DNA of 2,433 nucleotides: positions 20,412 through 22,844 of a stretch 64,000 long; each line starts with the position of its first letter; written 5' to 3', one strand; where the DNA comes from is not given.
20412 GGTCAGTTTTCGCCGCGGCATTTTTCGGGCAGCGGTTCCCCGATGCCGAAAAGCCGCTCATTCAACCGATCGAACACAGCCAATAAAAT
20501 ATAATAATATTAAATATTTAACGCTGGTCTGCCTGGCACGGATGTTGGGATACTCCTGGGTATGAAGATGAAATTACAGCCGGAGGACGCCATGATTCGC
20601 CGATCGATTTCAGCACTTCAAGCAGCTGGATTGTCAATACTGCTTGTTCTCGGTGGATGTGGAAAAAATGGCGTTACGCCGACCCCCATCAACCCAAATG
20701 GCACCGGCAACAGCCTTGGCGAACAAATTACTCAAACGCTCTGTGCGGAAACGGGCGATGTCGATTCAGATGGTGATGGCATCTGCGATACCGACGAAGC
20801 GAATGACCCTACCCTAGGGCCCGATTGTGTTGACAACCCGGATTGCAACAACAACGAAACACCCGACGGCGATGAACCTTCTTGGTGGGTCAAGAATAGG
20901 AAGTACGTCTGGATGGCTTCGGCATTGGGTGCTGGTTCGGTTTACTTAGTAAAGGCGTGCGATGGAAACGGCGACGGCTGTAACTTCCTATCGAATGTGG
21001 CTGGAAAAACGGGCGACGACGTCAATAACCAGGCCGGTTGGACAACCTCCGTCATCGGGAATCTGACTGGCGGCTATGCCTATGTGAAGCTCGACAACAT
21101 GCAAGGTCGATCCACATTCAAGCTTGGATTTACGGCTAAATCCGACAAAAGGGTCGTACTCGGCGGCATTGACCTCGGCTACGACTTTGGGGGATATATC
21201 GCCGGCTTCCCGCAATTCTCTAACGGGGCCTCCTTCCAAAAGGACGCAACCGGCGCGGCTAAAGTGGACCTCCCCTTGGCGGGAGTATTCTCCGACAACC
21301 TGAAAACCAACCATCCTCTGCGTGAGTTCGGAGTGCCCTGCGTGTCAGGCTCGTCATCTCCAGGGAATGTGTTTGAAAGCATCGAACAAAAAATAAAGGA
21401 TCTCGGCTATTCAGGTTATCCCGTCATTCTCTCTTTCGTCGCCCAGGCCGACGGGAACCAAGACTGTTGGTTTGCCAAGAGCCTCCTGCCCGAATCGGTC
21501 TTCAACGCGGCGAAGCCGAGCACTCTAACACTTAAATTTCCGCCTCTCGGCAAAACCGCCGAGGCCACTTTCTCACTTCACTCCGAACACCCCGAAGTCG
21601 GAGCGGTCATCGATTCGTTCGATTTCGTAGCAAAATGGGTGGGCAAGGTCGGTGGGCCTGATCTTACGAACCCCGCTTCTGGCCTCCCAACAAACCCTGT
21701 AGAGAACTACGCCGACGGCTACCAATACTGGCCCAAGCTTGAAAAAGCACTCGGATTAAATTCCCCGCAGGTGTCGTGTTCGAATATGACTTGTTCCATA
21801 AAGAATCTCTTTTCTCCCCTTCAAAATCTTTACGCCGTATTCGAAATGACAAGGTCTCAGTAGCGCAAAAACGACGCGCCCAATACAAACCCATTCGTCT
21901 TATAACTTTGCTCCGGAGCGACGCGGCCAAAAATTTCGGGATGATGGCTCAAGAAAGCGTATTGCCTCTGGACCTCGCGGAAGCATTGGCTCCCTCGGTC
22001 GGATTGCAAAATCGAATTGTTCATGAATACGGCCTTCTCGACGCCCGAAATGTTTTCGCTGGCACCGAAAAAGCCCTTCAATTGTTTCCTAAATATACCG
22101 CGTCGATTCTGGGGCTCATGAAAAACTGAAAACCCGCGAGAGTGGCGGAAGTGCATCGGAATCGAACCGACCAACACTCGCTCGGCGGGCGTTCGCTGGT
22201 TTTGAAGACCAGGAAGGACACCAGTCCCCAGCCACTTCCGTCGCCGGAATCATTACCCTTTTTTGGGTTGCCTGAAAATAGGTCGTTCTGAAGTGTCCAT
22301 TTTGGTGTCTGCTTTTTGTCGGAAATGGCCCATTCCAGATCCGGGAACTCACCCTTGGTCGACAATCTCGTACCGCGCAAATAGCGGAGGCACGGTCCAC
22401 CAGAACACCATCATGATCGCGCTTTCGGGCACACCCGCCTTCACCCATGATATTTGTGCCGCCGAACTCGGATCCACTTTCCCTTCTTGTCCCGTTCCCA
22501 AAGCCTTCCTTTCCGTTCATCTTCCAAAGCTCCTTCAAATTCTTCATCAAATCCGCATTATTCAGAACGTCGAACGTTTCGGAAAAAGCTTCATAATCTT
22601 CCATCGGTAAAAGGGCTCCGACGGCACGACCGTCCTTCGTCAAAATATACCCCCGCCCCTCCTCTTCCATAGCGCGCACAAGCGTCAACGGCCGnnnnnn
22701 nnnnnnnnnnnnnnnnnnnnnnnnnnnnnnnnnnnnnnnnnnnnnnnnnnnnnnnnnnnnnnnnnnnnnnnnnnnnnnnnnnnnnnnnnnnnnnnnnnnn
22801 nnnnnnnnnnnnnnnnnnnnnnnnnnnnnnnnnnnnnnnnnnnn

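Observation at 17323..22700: Toxin-antitoxin-rich accessory island adjacent to the 3' end of tRNA-Sec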

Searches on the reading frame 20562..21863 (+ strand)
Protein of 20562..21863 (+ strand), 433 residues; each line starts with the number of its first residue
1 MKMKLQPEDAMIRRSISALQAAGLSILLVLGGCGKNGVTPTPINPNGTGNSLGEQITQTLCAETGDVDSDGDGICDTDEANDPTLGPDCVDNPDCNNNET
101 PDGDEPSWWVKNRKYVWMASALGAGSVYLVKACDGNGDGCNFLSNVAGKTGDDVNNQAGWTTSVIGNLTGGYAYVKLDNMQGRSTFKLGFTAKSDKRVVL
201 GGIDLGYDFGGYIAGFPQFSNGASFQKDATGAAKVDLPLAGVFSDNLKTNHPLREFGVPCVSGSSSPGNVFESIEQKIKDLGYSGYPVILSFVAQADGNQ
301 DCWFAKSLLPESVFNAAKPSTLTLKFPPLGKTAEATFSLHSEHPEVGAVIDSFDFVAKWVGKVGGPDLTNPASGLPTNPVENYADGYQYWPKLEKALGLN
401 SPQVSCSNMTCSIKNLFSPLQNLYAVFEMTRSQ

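Call 4: search_protein_families(library=pfam, proteins=[window:20562-21863:+], max_evalue=0.01)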
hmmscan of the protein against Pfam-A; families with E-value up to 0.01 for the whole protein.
window:20562-21863:+ (433 aa): 0 families

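Call 18: find_homologous_proteins(query=window:20562-21863:+)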
Query window:20562-21863:+ (433 aa): 2 proteins with E <= 0.001 among 8000 candidates.
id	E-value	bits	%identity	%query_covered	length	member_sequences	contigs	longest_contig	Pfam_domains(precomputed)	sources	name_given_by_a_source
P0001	2.4e-290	981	100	98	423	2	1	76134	-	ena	-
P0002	6.5e-90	320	89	38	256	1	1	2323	-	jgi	-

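Call 19: find_encoding_contigs(protein=P0002, flank=10000)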
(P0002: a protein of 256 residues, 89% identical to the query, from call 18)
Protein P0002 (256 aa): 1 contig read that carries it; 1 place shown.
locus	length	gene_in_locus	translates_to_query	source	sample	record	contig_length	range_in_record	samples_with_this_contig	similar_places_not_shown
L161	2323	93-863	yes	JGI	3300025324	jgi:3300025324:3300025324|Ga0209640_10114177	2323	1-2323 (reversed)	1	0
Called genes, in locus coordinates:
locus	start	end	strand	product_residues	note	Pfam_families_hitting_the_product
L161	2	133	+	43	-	?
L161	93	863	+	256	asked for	-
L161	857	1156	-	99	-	-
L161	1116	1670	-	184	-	-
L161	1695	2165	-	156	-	PF08334:T2SSG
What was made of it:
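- Tried and rejected: L161 (call 19): it looked like an 89%-identical variant of the lipoprotein.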

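Call 20: find_encoding_contigs(protein=P0001, flank=10000)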
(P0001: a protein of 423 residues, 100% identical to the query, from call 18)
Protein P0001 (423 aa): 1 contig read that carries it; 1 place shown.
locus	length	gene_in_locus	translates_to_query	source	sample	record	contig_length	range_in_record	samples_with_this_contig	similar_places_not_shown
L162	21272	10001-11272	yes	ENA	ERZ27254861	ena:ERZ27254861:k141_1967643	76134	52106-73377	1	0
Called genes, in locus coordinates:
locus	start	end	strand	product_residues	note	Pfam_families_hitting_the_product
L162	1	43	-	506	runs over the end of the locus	PF00496:SBP_bac_5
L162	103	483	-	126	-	-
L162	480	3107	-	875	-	PF00675:Peptidase_M16, PF05193:Peptidase_M16_C, PF00675:Peptidase_M16, PF05193:Peptidase_M16_C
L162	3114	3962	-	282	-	PF04240:Caroten_synth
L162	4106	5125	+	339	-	-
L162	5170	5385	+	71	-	-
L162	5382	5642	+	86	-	PF02609:Exonuc_VII_S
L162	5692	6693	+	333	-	PF00348:polyprenyl_synt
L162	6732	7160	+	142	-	PF01909:NTP_transf_2, PF18765:Polbeta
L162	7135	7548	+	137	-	PF01934:HepT-like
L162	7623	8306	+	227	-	PF01728:FtsJ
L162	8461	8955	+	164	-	-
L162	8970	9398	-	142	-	PF01934:HepT-like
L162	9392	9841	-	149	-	PF01909:NTP_transf_2 (weak), PF18765:Polbeta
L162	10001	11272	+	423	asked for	-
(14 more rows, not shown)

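Call 32: search_protein_families(library=ncbifam, proteins=[window:20562-21863:+], max_evalue=0.01)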
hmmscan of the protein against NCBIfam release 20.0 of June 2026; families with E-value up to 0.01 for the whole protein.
window:20562-21863:+ (433 aa): 0 families

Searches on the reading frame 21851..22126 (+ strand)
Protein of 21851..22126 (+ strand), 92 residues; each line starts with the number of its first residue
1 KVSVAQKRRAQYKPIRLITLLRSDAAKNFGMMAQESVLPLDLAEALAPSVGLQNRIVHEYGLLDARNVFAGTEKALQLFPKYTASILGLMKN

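Call 56: search_protein_families(library=pfam, proteins=[window:21851-22126:+], max_evalue=1)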
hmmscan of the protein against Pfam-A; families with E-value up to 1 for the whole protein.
seq(92 aa): 1 family
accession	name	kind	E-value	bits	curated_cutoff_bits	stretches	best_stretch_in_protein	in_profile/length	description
PF01934.22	HepT-like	-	9.3e-07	29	23.5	1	24-82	59-116/120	Ribonuclease HepT-like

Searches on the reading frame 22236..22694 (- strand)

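Call 56: search_protein_families(library=pfam, proteins=[window:22236-22694:-], max_evalue=1)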
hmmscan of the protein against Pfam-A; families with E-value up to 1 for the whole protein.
seq(153 aa): 1 family
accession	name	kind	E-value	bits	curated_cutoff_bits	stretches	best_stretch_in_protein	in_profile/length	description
PF02604.26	PhdYeFM_antitox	-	1.1e-05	25.5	29.8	1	5-50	16-61/74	Antitoxin Phd_YefM, type II toxin-antitoxin system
